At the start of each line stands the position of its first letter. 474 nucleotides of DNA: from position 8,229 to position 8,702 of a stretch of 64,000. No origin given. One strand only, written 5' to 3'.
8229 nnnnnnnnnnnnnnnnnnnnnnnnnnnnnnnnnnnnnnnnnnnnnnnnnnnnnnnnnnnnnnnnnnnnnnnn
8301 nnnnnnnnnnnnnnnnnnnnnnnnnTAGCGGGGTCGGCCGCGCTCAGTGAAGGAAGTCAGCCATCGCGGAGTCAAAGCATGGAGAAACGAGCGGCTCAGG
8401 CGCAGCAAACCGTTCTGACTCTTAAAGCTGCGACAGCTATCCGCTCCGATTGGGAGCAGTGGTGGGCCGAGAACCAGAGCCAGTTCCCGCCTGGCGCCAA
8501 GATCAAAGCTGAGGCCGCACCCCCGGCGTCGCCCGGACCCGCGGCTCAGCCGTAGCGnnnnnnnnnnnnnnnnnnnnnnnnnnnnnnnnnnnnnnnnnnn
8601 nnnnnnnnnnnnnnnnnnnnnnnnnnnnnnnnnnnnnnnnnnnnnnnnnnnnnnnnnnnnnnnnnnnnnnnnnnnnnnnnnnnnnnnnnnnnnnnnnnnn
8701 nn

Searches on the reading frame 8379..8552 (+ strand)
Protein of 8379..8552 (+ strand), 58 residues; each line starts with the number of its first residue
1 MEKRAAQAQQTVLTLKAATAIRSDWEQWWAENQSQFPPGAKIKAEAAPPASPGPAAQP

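Call 20: find_homologous_proteins(query=window:8379-8552:+, max_evalue=10)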
Query seq(58 aa) (58 aa): 2 proteins with E <= 10 among 3 candidates.
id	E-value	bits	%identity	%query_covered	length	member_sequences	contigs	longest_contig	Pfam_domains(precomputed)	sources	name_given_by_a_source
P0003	1.2e-28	115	100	100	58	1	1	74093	-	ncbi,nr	ncbi:MAG: hypothetical protein IT209_02430 [Armatimonadetes bacterium]|nr:hypothetical protein [Arma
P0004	2.8e-13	66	72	74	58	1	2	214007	-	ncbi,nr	ncbi:MAG: hypothetical protein IT209_02475 [Armatimonadetes bacterium]|nr:hypothetical protein [Arma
